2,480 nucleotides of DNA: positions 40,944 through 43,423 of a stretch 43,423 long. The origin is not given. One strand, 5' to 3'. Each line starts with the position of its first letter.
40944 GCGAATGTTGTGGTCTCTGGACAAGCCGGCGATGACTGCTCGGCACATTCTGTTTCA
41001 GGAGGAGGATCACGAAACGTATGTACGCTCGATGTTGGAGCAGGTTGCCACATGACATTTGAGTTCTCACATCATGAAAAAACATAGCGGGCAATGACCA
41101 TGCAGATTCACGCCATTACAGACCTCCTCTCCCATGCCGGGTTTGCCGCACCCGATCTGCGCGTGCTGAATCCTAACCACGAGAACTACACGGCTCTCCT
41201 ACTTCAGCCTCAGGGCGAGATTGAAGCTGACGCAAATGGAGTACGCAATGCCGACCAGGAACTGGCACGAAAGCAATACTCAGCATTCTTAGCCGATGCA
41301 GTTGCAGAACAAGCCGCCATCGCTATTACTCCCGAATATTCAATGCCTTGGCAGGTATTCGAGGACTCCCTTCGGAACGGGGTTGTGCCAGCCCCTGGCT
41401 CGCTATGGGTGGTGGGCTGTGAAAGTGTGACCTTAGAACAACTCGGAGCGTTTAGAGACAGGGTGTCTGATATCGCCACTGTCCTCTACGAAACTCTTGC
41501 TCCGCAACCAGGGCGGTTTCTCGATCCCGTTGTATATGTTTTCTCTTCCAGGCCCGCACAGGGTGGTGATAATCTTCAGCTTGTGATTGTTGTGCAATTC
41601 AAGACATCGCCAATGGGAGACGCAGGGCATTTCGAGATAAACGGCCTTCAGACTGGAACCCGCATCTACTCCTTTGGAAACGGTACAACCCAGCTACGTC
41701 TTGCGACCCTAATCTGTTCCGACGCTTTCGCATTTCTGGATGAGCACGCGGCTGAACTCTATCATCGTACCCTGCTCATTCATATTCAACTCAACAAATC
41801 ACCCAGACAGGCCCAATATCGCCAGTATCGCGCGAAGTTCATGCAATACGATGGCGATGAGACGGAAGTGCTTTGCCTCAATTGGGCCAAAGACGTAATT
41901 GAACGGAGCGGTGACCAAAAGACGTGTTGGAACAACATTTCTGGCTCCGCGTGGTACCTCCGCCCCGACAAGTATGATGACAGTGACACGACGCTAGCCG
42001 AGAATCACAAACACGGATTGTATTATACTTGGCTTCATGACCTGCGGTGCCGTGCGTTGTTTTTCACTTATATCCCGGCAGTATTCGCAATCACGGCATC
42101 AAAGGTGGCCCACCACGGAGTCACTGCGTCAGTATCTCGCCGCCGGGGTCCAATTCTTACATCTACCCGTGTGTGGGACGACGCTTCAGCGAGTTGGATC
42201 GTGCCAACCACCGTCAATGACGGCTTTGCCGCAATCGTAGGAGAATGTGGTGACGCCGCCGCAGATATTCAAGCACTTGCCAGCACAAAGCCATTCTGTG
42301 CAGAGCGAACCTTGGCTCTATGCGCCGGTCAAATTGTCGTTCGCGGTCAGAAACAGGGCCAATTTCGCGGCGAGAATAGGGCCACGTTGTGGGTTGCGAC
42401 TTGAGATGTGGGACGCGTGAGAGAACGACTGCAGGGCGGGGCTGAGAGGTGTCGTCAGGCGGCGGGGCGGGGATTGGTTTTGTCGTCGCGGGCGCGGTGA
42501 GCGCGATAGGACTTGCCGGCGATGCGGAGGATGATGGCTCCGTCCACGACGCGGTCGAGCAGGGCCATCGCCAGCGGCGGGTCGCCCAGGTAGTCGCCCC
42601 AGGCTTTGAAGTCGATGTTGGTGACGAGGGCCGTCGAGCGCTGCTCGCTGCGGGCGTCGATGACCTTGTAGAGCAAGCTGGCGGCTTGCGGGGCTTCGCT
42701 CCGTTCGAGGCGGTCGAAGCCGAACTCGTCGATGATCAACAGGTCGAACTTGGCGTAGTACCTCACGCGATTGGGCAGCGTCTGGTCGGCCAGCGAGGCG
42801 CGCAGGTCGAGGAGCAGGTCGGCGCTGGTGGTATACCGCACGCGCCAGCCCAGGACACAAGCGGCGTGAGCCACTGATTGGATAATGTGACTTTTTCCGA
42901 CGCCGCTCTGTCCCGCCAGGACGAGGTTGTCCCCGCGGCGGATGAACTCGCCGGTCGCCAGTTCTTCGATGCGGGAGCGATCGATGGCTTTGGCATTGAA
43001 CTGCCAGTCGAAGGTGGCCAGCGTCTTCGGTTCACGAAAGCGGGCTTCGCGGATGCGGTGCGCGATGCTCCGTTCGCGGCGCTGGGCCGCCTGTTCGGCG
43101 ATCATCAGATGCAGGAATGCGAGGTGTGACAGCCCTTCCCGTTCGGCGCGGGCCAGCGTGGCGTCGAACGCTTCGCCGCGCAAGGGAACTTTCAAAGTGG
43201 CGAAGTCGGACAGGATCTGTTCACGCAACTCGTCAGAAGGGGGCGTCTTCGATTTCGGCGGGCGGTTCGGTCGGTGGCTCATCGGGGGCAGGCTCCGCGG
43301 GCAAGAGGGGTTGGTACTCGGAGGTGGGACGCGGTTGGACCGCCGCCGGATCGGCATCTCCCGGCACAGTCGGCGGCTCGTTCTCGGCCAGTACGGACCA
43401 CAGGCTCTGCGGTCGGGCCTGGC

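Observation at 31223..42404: Compact HTH / SNF2 / giant Mod / Res-like helicase-nuclease / CN-hydrolase-like operon: a type III-like R-M core with extra partners (candidate undescribed defence system)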

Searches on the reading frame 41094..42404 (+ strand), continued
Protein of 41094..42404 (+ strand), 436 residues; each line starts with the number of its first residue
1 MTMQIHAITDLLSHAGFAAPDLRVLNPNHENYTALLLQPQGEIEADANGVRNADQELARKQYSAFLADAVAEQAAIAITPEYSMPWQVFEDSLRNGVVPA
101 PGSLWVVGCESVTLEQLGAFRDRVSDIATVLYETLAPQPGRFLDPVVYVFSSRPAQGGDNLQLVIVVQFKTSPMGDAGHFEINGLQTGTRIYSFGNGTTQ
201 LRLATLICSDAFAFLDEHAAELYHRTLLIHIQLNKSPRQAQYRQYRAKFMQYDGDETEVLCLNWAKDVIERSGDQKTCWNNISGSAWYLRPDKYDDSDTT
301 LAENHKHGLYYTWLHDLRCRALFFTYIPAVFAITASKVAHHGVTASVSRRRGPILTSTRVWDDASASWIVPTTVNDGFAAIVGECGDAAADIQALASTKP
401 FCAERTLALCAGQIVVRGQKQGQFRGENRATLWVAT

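Call 82: search_protein_families(library=ncbifam, proteins=[L168:10001-11743:+, L168:11740-14787:+, L001:11737-14817:+, L168:1135-4017:+, L168:5122-6975:+, L168:6987-9989:+], max_evalue=0.00001)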
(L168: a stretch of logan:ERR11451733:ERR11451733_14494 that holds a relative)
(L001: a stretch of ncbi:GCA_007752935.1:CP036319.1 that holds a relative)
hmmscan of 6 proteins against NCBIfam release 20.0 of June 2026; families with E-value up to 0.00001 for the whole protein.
L168:10001-11743:+ (580 aa): 0 families

L168:11740-14787:+ (1015 aa): 5 families
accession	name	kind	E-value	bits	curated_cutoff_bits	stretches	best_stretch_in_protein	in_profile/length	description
NF045487.1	ASRP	equivalog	6.6e-16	58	300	1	203-976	8-583/593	archaea-specific SMC-related protein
TIGR00611.2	recf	equivalog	3.5e-14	52.7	172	1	190-265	1-76/339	DNA replication/repair protein RecF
NF003034.1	PRK03918.1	equivalog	2.7e-09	35.6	700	0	190-232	3-45/878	DNA double-strand break repair ATPase Rad50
NF053563.1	Rkd4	equivalog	3.7e-09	35.3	860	0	191-236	4-49/747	arcadin-4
NF010068.0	PRK13548.1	equivalog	5.8e-06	25.6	261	0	920-984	134-197/261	heme ABC transporter ATP-binding protein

L001:11737-14817:+ (1026 aa): 5 families
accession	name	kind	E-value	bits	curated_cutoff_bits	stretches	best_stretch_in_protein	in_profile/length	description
NF045487.1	ASRP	equivalog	3.3e-17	62.3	300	1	211-790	11-473/593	archaea-specific SMC-related protein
NF053563.1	Rkd4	equivalog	4.5e-17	61.4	860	0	196-237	4-45/747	arcadin-4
TIGR00611.2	recf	equivalog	4.9e-16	58.8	172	1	195-266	1-72/339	DNA replication/repair protein RecF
TIGR02168.1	SMC_prok_B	equivalog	1.7e-10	39.3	567.35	1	653-904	270-527/1181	chromosome segregation protein SMC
NF003034.1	PRK03918.1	equivalog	6.3e-10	37.7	700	0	666-879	171-377/878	DNA double-strand break repair ATPase Rad50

L168:1135-4017:+ (960 aa): 18 families
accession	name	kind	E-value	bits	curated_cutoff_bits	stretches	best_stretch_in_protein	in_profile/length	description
NF038318.1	DISARM_DrmD_b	equivalog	2.9e-204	680.8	950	1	29-657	22-633/868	DISARM system SNF2-like helicase DrmD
NF038317.1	DISARM_DrmD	equivalog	1.3e-76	258.8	610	1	17-639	88-697/1021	DISARM system SNF2-like helicase DrmD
NF041062.1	DpdE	equivalog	1.5e-58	198.6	500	2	4-244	125-344/1048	protein DpdE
NF003426.0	PRK04914.1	equivalog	1.9e-48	165.4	576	2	15-228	132-348/959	RNA polymerase-associated protein RapA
NF042964.1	phospholipD_antiphage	equivalog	5.7e-47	160.6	1100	2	510-617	745-854/895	phospholipase D-like domain-containing anti-phage protein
NF058637.1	helic_SCO1167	equivalog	1.9e-32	112.3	1200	2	53-245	487-671/932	SCO1167/SCO6262 family helicase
NF053675.1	pilus_reg_Snf2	equivalog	2.8e-23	82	1100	2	56-229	605-765/1029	pilus expression-regulating Snf2 family helicase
NF041790.1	anti-phage_ZorD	equivalog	1.2e-22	79.8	1500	2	34-252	579-822/1035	type I Zorya anti-phage system protein ZorD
NF002340.1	PRK01297.1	equivalog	9.3e-10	37.8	564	1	430-569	222-356/372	ATP-dependent RNA helicase RhlB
NF053711.1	RNA_heli_RhlE1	exception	1.3e-09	37.3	750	1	432-561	218-345/434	RNA helicase RhlE1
NF010337.0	PRK13766.1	equivalog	2.6e-09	35.8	610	0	433-562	366-475/781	Hef nuclease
NF008744.0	PRK11776.1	equivalog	2.4e-08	33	524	1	424-557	209-339/460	ATP-dependent RNA helicase DbpA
NF053631.1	RNA_helic_CshA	equivalog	7.9e-08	31.6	646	1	489-568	265-343/434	degradosome RNA helicase CshA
NF003419.0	PRK04837.1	equivalog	2.1e-07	30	588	1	435-557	232-353/424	ATP-dependent RNA helicase RhlB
NF008642.0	PRK11634.1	equivalog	4.1e-07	28.8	989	1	443-556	230-341/628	DEAD/DEAH family ATP-dependent RNA helicase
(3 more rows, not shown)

L168:5122-6975:+ (617 aa): 2 families
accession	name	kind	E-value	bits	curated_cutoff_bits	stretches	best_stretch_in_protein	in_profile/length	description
NF008572.0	PRK11524.1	equivalog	7.3e-11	41.7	292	0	86-147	8-65/294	adenine-specific DNA-methyltransferase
NF050803.1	DnaMtaseCcrMCaul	equivalog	7.5e-10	38.2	830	0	368-474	173-273/350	adenine-specific DNA-methyltransferase CcrM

L168:6987-9989:+ (1000 aa): 2 families
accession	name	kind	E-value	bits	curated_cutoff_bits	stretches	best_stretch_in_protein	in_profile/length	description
NF012027.0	PRK15483.1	equivalog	1.5e-104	350.9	564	1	67-990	44-960/986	type III restriction-modification system endonuclease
NF046055.1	restr_BPTD_3080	equivalog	7e-06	24.3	800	0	521-577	560-616/970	BPTD_3080 family restriction endonuclease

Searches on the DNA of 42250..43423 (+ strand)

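Call 85: search_dna_similar(query=window:42250-43423:+, collection=plasmids, mode=distant, max_rows=10)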
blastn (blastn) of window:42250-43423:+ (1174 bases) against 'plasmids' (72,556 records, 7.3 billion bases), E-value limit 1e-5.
Records with a match: 1; places in all: 1; records where one place covers at least 80% of the query: 0.
Best place of each record, by identity: 60-80% 1.
By first word of the organism name: Kocuria 1.
By predicted mobility (MOB-suite, as given by PLSDB): mobilizable 1.
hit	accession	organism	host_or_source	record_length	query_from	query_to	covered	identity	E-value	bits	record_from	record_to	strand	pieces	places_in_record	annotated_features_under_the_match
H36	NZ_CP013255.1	Kocuria flava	single cell,air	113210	232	354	10%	71.5%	1e-6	63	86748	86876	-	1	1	istB: IS21-like element helper ATPase IstB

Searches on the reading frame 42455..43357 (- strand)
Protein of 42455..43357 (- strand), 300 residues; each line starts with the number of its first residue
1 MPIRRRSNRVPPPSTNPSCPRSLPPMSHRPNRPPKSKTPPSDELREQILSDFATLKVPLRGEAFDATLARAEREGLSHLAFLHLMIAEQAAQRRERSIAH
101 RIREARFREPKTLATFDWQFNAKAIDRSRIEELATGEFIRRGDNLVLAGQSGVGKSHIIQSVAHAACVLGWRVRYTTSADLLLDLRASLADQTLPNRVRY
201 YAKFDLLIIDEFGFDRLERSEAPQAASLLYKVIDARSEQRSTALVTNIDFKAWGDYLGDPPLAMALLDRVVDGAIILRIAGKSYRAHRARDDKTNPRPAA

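Call 40: search_protein_families(library=pfam, proteins=[window:42455-43357:-], max_evalue=1)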
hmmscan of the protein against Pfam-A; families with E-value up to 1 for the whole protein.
window:42455-43357:- (300 aa): 20 families
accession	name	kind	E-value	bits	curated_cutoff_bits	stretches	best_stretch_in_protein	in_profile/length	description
PF01695.23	IstB_IS21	-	3.1e-55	187.7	24.1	1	54-289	5-235/238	IstB-like ATP binding protein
PF00308.24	Bac_DnaA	-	1.4e-06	29.1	23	1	145-214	37-108/162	Bacterial DnaA ATPAse domain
PF13191.12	AAA_16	-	0.00012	23.1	32.6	1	140-213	22-104/167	AAA ATPase domain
PF13481.12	AAA_25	-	0.00045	20.3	27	1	111-172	3-62/195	AAA domain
PF00004.35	AAA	-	0.0036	18.2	21.2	1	146-241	2-100/131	ATPase family associated with various cellular activities (AAA)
PF03193.22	RsgA_GTPase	-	0.0044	17.3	30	1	142-164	106-128/174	RsgA GTPase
PF01443.25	Viral_helicase1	-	0.005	17.1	21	1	146-213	2-69/228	Viral superfamily 1 RNA helicase core domain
PF20720.3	nSTAND3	-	0.0059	16.8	27.2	1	144-182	19-57/155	Novel STAND NTPase 3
PF07728.20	AAA_5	-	0.01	16.3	22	1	144-177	1-38/139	AAA domain (dynein-related subfamily)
PF25199.1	nSTAND_NTPase5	-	0.017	15.4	34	1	140-212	39-105/145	Novel STAND NTPase 5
PF13401.12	AAA_22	-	0.035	14.8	27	1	143-166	6-29/130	AAA domain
PF05729.18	NACHT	-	0.041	14.2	26.7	1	145-165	3-23/167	NACHT domain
PF03266.21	NTPase_1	-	0.048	14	23.9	0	145-172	2-29/168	NTPase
PF13555.12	AAA_29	-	0.056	13.6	27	1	139-162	20-42/61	P-loop containing region of AAA domain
PF13604.12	AAA_30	-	0.1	12.8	27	1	144-213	20-98/191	AAA domain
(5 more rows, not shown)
